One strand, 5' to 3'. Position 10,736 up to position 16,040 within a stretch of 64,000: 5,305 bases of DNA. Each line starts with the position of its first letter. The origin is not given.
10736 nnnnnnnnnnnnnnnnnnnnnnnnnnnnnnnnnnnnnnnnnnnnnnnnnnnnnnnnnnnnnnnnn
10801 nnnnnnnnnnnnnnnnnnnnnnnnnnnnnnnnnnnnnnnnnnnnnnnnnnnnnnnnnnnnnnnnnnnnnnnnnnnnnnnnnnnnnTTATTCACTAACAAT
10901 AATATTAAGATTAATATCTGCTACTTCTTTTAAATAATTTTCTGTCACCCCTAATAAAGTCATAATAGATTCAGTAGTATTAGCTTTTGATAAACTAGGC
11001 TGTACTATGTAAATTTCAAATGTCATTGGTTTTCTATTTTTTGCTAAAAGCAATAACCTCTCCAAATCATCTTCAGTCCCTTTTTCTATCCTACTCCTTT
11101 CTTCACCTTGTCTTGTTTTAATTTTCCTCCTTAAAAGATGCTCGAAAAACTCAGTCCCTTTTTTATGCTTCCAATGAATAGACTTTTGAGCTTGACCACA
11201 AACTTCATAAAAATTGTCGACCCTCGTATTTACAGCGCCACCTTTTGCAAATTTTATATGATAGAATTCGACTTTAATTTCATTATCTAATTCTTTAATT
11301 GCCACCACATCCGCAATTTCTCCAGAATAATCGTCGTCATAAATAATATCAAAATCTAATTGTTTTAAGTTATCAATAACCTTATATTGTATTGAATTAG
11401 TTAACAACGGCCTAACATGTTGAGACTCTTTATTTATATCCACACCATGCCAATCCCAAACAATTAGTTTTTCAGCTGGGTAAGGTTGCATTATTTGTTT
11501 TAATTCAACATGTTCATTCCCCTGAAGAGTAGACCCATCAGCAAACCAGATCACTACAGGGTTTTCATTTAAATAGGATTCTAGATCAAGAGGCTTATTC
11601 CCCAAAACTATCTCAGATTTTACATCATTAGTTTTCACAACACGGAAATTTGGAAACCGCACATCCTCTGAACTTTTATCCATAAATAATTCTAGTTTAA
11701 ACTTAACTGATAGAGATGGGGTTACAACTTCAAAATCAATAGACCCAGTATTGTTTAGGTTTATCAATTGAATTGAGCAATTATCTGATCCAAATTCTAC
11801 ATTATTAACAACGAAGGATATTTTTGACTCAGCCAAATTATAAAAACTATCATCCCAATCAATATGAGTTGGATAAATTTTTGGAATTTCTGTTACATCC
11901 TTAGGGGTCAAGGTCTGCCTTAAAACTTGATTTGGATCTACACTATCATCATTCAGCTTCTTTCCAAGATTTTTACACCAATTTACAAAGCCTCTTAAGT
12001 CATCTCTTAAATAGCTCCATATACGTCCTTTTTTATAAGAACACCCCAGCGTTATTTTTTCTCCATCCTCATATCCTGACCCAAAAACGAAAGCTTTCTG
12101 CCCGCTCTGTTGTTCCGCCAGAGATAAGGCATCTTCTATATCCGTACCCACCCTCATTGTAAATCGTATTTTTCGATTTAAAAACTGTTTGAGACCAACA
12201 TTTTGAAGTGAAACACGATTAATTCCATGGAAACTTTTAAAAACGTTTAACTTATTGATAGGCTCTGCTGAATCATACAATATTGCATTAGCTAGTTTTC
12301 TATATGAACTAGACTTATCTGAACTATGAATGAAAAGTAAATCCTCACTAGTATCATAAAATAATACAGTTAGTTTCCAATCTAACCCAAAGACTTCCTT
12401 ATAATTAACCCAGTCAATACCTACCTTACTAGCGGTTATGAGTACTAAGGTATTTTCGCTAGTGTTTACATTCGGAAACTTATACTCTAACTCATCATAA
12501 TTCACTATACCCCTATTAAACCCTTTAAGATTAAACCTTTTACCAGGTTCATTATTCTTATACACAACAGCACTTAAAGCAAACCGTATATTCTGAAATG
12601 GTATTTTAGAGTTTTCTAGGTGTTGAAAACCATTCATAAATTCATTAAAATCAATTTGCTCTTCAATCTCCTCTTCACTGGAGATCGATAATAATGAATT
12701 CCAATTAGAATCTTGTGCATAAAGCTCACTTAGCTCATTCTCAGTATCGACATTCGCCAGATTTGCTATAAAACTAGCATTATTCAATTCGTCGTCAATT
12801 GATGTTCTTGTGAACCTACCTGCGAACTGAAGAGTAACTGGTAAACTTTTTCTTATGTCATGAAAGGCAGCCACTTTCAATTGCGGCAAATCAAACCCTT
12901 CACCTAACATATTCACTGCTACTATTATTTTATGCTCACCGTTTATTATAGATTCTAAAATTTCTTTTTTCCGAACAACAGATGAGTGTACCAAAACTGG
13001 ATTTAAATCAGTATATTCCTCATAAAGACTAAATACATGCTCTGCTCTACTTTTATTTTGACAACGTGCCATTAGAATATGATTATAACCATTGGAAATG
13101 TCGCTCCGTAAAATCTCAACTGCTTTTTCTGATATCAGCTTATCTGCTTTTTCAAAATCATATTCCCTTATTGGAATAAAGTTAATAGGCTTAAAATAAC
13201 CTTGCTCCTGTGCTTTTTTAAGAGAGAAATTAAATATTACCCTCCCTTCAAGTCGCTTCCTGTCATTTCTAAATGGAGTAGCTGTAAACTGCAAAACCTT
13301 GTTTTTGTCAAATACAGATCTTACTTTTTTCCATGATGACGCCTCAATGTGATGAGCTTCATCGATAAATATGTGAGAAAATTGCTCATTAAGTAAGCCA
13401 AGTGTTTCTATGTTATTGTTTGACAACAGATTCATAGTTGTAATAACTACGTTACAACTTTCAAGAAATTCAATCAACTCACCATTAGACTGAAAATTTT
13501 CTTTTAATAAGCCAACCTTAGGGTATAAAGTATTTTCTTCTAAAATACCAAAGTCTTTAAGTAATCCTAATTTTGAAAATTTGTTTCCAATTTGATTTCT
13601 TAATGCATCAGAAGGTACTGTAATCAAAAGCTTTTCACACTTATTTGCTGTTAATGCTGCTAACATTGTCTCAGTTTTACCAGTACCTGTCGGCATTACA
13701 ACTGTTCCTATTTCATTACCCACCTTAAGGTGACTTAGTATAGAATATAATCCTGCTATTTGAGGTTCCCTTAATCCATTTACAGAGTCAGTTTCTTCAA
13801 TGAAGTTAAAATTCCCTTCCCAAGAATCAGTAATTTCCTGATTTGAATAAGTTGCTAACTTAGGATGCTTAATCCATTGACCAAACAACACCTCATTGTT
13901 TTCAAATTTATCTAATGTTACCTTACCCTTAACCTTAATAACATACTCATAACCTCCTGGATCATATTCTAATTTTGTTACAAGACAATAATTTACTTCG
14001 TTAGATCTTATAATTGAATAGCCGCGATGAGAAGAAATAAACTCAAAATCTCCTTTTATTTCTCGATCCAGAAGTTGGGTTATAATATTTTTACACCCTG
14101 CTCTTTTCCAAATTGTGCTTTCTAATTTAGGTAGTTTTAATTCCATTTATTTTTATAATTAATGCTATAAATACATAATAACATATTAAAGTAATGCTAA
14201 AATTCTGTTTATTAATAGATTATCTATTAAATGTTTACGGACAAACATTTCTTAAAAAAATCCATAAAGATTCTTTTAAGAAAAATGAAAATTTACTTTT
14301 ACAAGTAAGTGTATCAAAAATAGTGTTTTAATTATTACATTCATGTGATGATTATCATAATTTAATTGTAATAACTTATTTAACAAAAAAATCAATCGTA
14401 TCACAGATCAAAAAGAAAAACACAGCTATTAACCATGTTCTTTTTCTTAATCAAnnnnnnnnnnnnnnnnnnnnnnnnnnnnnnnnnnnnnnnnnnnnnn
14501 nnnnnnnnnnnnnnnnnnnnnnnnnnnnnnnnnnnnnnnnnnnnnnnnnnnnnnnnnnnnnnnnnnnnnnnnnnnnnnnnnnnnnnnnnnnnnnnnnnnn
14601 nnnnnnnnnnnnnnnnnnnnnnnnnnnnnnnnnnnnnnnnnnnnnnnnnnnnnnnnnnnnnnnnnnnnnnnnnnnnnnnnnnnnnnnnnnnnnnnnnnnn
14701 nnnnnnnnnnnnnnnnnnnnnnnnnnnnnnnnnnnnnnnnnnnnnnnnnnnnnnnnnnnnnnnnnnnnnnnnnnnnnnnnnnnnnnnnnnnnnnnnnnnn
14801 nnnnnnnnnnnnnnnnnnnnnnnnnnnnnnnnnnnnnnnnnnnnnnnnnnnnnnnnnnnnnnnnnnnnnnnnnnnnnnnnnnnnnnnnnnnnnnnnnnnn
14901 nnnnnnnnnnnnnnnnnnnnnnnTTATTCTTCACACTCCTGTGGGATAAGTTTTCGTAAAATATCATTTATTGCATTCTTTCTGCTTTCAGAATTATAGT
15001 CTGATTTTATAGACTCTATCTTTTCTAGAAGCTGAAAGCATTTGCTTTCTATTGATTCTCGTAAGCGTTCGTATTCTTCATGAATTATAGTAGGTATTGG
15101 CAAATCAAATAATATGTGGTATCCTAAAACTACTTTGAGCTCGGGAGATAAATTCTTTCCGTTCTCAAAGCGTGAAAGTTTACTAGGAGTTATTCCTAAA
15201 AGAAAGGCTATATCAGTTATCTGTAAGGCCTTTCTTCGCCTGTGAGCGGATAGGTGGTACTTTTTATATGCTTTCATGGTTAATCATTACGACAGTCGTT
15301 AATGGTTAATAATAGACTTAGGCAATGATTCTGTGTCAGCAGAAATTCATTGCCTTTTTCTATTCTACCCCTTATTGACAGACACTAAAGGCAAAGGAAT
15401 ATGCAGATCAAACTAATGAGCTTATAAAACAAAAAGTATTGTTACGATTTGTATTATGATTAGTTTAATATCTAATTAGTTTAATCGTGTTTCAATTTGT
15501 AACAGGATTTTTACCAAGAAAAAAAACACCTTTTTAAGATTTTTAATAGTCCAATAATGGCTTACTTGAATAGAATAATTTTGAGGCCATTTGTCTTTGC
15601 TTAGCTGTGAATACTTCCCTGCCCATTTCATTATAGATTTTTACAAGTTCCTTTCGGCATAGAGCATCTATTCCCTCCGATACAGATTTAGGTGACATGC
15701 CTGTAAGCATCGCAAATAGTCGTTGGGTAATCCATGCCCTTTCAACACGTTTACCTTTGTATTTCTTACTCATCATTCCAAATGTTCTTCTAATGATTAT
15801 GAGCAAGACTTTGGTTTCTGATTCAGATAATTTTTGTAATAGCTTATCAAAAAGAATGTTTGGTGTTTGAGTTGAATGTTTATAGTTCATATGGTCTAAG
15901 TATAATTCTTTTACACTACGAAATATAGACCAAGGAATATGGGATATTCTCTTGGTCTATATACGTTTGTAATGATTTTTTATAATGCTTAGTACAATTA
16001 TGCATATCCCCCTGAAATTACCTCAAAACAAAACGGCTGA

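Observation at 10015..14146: Two-gene helicase-nuclease cassette on the mobile element: candidate anti-phage/anti-plasmid defence system of unassigned type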

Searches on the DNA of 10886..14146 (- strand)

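Call 72: search_dna_similar(query=L089:6923-9913:+, collection=ecoli_genomes, mode=distant, max_rows=12)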
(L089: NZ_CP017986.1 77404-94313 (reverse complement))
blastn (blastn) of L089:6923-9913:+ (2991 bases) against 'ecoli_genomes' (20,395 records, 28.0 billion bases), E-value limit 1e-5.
Records with a match: 10; places in all: 10; records where one place covers at least 80% of the query: 8.
Genomes with a match: 10 of 5426; with a place that covers at least 80% of the query: 8. Places per genome that has any: lowest 1, median 1, highest 1. On chromosomes: 10 places; on plasmids: 0.
Best place of each record, by identity: 80-90% 8; 60-80% 2.
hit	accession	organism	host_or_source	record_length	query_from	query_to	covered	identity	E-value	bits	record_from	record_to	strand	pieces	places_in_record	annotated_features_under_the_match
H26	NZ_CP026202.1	Escherichia coli strain ECONIH5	-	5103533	1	2991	100%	89.4%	0e+0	3965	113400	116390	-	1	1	DEAD/DEAH box helicase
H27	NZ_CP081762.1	Escherichia coli strain CX21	-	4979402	1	2991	100%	89.4%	0e+0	3965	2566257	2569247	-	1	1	DEAD/DEAH box helicase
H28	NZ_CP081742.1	Escherichia coli strain CX15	-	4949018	1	2991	100%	89.4%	0e+0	3965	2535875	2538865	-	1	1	DEAD/DEAH box helicase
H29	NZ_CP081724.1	Escherichia coli strain CX07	-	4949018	1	2991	100%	89.4%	0e+0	3965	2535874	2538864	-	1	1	DEAD/DEAH box helicase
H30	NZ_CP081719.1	Escherichia coli strain CX05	-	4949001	1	2991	100%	89.4%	0e+0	3965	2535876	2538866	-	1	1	DEAD/DEAH box helicase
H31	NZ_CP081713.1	Escherichia coli strain CX04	-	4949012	1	2991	100%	89.4%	0e+0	3965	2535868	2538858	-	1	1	DEAD/DEAH box helicase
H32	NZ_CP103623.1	Escherichia coli strain 3985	Homo sapiens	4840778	1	2991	100%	89.4%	0e+0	3965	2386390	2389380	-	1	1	DEAD/DEAH box helicase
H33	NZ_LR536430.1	Escherichia coli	-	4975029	1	2991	100%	89.4%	0e+0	3965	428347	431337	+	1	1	DEAD/DEAH box helicase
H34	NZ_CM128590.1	Escherichia coli strain 200164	Homo sapiens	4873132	995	1169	6%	71.3%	2e-15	95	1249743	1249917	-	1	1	DEAD/DEAH box helicase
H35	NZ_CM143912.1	Escherichia coli strain E04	Homo sapiens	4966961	995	1169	6%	71.3%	2e-15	95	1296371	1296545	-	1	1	DEAD/DEAH box helicase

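Call 73: get_annotated_region(hit=H26, flank=12000)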
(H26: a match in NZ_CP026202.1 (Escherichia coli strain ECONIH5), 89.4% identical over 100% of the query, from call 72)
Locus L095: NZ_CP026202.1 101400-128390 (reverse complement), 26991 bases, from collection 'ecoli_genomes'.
description: Escherichia coli strain ECONIH5 chromosome, complete genome
organism: Escherichia coli strain ECONIH5 (NCBI taxid 562)
replicon: chromosome; assembly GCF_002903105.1
host: -; source: -; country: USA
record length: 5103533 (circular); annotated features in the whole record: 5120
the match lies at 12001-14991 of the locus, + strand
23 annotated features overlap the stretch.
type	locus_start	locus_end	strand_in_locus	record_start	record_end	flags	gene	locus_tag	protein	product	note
CDS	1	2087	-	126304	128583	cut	ydeP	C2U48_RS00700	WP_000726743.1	acid resistance putative oxidoreductase YdeP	-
CDS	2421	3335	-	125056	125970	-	ydeQ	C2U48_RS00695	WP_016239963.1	fimbrial protein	-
CDS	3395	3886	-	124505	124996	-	ydeR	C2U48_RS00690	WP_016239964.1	fimbrial protein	-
CDS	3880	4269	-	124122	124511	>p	-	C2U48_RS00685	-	fimbrial protein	incomplete; partial in the middle of a contig; missing C-terminus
CDS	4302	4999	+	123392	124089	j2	-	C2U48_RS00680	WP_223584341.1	IS1 family transposase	programmed frameshift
CDS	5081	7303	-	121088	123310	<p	-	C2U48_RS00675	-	fimbria/pilus outer membrane usher protein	incomplete; partial in the middle of a contig; missing N-terminus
CDS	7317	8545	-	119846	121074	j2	-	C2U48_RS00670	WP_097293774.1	IS3-like element IS2 family transposase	programmed frameshift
CDS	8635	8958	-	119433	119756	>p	-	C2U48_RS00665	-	FimD/PapC N-terminal domain-containing protein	incomplete; partial in the middle of a contig; missing C-terminus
CDS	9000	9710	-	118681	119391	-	-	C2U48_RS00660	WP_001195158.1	fimbria/pilus periplasmic chaperone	-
CDS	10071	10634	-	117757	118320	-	fimA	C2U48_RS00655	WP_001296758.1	type 1 fimbrial major subunit FimA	-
CDS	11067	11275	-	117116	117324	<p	-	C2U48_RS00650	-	helix-turn-helix domain-containing protein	frameshifted; incomplete; partial in the middle of a contig; missing N-terminus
CDS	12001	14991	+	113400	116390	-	-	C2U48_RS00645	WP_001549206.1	DEAD/DEAH box helicase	-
CDS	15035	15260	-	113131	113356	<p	-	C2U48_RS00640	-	integrase core domain-containing protein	frameshifted; incomplete; partial in the middle of a contig; missing N-terminus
CDS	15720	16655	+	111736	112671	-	-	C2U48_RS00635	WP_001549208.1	retron St85 family RNA-directed DNA polymerase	-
CDS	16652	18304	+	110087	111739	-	ptuA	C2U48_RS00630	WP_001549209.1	retron Ec78 anti-phage system effector ATPase PtuA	-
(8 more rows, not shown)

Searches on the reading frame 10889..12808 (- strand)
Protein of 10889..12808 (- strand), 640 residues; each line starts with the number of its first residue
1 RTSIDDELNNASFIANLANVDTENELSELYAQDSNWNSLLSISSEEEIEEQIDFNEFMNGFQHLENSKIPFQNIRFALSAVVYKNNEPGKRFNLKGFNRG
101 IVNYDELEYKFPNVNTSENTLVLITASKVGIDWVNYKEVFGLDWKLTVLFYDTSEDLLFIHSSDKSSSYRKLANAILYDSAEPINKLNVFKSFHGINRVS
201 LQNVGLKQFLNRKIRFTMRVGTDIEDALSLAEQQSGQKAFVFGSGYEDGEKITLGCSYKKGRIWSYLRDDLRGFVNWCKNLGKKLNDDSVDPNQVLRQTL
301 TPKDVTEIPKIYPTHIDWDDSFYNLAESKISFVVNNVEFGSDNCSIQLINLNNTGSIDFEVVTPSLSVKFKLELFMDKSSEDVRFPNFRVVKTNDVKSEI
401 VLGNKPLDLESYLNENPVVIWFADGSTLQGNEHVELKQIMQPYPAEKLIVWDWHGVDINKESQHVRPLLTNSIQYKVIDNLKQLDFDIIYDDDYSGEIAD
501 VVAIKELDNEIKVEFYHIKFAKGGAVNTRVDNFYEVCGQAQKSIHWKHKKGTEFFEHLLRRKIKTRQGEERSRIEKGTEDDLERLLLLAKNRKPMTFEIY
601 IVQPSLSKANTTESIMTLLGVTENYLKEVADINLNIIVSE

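Call 53: search_protein_families(library=pfam, alignment_id=A4, max_evalue=0.1)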
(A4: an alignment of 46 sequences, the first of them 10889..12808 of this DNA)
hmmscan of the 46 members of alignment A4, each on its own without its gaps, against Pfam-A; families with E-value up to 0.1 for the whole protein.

A. member 1, window:10889-12808:- (640 aa): 1 family
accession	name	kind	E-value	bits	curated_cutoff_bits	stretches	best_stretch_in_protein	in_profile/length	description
PF04571.19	Lipin_N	-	0.0016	18.9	25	0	490-556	19-85/103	lipin, N-terminal conserved region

B. families by the number of members that match (of 46 scanned): 7 families
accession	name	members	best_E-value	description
PF21004.2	MCEL_GT_NTPase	3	0.018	mRNA capping enzyme catalytic subunit, GTase, NTPase domain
PF04571.19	Lipin_N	1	0.0016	lipin, N-terminal conserved region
PF21269.3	TreT_GT1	1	0.0076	Trehalose synthase, N-terminal domain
PF00585.24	Thr_dehydrat_C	1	0.013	C-terminal regulatory domain of Threonine dehydratase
PF04729.19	ASF1_hist_chap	1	0.063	ASF1 like histone chaperone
PF18095.7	PAS_12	1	0.097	UPF0242 C-terminal PAS-like domain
PF21569.3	SET1_RBD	1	0.099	Histone-lysine N-methyltransferase, RNA-binding domain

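Call 54: search_solved_structures(query=A4, max_evalue=10)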
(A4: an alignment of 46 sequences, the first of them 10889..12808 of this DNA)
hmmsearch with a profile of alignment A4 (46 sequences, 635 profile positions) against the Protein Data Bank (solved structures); distinct sequences matched with E-value up to 10: 0.

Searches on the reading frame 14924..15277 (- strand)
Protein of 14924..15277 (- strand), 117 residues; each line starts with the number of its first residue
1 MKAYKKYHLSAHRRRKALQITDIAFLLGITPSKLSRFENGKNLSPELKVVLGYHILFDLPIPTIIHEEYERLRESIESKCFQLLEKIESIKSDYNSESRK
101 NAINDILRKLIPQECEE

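Call 40: search_protein_families(library=pfam, proteins=[window:14924-15277:-], max_evalue=0.01)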
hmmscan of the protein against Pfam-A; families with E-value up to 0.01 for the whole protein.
window:14924-15277:- (117 aa): 3 families
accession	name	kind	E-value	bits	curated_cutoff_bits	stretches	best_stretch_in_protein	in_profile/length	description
PF13560.12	HTH_31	-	8e-05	23.3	27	1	9-45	6-42/64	Helix-turn-helix domain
PF01381.28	HTH_3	-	0.00023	21.6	23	1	13-46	5-39/55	Helix-turn-helix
PF12844.13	HTH_19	-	0.0048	17.2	30.2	1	13-59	8-53/64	Helix-turn-helix domain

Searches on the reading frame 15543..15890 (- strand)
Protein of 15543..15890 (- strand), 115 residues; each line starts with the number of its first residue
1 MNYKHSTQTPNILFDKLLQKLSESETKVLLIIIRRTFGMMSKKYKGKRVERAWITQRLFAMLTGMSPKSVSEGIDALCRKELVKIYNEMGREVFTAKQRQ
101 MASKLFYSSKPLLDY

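Call 40: search_protein_families(library=pfam, proteins=[window:15543-15890:-], max_evalue=0.01)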
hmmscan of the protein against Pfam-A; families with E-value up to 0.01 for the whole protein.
window:15543-15890:- (115 aa): 2 families
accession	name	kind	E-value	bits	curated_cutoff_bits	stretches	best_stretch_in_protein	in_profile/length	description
PF04492.19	Phage_rep_O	-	1.7e-06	28.9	28.7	1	7-86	10-82/95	Bacteriophage replication protein O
PF13730.12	HTH_36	-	0.00018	21.7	25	1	21-82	3-54/55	Helix-turn-helix domain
